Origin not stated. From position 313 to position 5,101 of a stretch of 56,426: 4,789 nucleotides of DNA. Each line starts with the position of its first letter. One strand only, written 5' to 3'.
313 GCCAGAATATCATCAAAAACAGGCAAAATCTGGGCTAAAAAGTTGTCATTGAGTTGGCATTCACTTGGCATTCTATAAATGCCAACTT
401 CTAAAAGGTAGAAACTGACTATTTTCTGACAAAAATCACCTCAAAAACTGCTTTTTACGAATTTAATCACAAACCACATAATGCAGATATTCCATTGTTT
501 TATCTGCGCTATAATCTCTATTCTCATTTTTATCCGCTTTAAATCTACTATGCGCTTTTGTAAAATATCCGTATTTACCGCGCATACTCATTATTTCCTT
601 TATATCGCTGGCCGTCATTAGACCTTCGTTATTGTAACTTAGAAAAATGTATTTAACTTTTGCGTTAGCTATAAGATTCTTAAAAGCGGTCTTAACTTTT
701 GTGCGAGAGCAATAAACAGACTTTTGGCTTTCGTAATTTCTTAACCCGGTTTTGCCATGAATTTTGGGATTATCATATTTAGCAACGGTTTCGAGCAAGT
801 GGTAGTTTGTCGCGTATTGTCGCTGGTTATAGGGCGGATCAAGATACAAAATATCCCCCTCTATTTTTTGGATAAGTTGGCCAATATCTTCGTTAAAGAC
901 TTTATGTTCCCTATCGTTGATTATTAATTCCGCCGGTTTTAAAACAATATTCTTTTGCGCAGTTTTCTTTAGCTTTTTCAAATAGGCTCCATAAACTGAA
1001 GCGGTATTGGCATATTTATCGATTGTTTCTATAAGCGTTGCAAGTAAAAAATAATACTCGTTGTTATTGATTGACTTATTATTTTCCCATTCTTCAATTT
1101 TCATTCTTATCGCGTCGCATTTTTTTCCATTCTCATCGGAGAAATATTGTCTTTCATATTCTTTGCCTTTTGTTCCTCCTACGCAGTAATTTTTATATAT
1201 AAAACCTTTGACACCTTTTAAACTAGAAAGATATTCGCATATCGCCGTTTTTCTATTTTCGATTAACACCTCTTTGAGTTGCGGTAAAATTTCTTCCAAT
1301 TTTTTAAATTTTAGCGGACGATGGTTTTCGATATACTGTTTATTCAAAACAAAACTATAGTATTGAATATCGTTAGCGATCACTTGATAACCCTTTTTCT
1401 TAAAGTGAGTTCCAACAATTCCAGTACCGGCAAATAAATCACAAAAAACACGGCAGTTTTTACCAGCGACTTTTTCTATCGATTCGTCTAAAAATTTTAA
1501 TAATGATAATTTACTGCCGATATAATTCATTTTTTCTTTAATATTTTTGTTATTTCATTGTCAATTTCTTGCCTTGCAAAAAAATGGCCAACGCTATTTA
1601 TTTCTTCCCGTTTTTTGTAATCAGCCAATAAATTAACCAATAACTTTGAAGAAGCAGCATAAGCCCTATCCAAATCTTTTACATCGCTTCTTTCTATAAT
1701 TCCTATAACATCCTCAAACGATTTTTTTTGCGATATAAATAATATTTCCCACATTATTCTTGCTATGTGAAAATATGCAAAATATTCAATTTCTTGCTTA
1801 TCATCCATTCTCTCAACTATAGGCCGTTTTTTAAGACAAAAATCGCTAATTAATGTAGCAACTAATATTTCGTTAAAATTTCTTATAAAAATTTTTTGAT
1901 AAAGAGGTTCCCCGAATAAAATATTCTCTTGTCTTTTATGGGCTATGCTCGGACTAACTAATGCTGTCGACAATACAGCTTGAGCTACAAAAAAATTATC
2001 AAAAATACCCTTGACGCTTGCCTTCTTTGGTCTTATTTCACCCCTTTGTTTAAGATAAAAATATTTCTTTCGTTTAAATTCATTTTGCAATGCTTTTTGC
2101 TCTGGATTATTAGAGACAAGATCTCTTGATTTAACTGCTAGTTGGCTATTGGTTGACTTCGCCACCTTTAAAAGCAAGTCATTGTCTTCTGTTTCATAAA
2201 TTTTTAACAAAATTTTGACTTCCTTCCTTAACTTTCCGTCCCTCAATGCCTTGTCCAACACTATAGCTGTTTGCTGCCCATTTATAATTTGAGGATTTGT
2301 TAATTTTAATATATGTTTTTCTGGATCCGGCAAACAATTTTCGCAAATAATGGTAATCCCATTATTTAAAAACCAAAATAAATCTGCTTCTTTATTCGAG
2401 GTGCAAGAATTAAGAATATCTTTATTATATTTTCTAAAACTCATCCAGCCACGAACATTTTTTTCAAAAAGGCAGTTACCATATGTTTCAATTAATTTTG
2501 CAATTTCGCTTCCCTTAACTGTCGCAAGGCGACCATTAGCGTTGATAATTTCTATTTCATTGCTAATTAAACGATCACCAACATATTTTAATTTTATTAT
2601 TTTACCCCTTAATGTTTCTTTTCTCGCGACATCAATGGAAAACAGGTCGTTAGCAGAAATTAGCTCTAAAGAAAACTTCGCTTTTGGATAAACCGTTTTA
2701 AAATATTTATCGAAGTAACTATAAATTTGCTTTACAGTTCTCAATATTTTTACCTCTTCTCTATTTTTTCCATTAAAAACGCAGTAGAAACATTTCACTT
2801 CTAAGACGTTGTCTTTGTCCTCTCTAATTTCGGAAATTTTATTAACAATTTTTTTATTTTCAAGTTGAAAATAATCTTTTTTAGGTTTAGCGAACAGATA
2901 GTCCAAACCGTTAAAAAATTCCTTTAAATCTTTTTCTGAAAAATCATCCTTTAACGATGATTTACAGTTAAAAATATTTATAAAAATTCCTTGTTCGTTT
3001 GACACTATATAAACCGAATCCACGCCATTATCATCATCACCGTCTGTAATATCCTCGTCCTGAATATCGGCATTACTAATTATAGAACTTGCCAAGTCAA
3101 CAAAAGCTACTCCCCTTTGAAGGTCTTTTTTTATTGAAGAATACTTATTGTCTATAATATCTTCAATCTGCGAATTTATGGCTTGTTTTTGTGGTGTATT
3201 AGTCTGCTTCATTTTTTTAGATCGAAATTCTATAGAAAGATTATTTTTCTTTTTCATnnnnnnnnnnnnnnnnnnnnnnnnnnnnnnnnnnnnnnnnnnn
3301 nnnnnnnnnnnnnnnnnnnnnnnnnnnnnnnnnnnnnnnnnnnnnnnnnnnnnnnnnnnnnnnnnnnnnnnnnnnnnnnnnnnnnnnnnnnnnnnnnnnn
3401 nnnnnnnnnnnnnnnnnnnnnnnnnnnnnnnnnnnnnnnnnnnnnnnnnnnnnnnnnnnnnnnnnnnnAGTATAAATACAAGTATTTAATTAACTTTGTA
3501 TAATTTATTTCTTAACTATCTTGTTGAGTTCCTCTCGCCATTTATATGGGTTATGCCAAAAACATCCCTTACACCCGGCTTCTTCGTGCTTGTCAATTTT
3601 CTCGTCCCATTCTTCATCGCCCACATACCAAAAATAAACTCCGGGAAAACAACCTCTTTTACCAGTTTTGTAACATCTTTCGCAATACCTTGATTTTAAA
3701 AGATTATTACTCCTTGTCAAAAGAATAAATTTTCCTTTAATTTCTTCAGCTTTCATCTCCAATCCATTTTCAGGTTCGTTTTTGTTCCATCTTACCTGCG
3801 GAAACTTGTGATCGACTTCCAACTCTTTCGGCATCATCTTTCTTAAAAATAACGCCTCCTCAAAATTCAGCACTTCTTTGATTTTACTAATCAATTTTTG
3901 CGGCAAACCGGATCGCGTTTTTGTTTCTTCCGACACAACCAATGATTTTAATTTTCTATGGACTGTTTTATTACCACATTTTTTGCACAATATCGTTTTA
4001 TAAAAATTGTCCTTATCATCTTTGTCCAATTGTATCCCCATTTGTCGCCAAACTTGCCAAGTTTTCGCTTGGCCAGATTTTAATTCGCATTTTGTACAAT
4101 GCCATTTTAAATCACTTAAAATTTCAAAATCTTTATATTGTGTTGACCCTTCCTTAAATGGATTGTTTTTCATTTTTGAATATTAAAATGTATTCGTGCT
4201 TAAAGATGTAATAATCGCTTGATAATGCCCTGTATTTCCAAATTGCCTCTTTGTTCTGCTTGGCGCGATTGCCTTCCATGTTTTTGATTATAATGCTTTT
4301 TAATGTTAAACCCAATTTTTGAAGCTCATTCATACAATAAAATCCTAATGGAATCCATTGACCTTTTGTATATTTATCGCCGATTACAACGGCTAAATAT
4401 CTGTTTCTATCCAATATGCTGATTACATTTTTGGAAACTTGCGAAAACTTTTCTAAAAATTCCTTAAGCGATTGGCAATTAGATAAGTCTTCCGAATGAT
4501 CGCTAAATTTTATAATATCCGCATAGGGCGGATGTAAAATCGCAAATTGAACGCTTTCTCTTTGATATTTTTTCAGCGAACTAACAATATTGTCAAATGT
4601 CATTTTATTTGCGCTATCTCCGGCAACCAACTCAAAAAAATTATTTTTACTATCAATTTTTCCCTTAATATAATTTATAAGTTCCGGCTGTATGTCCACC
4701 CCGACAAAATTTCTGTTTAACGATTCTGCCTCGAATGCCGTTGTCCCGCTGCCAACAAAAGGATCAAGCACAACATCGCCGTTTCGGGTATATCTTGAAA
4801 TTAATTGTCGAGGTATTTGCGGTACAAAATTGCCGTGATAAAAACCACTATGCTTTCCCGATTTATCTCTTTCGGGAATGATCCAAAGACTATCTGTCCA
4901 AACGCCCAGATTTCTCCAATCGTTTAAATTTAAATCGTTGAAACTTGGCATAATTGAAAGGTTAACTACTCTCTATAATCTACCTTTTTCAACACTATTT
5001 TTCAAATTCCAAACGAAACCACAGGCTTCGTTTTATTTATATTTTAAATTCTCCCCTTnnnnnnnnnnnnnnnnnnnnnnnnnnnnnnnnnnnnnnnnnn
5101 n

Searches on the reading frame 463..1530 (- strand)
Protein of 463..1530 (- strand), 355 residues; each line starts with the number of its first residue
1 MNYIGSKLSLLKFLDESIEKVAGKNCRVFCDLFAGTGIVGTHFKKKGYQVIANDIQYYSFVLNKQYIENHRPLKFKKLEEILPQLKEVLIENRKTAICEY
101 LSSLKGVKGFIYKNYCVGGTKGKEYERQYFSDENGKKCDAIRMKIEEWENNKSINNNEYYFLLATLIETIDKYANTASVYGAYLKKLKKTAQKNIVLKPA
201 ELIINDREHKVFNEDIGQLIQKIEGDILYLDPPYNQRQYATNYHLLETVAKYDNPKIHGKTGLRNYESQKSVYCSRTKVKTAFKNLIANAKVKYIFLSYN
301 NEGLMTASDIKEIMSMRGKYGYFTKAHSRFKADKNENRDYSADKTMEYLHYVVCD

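Call 11: search_protein_families(library=pfam, proteins=[window:463-1530:-], max_evalue=0.001)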
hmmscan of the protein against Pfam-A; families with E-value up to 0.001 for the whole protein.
window:463-1530:- (355 aa): 2 families
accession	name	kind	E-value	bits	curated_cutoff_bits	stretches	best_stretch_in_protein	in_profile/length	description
PF02086.21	MethyltransfD12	-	1.6e-52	179.2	22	1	3-298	1-241/253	D12 class N6 adenine-specific DNA methyltransferase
PF03602.21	Cons_hypoth95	-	0.00077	19.6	24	0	202-248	87-138/182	Conserved hypothetical protein 95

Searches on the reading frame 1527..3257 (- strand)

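Call 11: search_protein_families(library=pfam, proteins=[window:1527-3257:-], max_evalue=0.001)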
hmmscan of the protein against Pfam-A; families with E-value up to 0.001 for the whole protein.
window:1527-3257:- (576 aa): 1 family
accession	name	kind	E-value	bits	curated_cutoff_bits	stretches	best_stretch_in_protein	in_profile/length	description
PF10592.14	AIPR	-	3.1e-36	126.1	25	1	264-535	1-295/308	AIPR protein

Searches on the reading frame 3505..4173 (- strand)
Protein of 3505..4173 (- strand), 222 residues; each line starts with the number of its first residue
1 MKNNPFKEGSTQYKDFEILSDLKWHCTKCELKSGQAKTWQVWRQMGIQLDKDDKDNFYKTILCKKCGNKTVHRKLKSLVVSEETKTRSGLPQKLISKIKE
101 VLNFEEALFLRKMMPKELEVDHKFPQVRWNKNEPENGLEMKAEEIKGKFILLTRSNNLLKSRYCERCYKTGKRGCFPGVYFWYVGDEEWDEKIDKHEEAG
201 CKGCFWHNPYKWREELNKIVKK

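Call 11: search_protein_families(library=pfam, proteins=[window:3505-4173:-], max_evalue=0.001)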
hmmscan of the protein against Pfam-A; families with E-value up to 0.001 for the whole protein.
window:3505-4173:- (222 aa): 1 family
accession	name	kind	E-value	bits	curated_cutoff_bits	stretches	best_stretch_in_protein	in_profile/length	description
PF05315.17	ICEA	-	0.00072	19.6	24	1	116-220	109-206/218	ICEA Protein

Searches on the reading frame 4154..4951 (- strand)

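Call 11: search_protein_families(library=pfam, proteins=[window:4154-4951:-], max_evalue=0.001)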
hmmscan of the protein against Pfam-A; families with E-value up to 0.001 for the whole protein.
window:4154-4951:- (265 aa): 5 families
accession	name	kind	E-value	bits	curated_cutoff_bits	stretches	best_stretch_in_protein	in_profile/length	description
PF01555.25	N6_N4_Mtase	-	5.7e-29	102.1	26.7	2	13-96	134-220/221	DNA methylase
PF02086.21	MethyltransfD12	-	9.4e-07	29.2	22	1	42-140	8-92/253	D12 class N6 adenine-specific DNA methyltransferase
PF03602.21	Cons_hypoth95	-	0.00012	22.2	24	1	57-163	41-143/182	Conserved hypothetical protein 95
PF13847.12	Methyltransf_31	-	0.00024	21.3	27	1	57-124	3-80/145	Methyltransferase domain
PF01170.24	UPF0020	-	0.0003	21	22.3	0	56-117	27-88/197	RMKL-like, methyltransferase domain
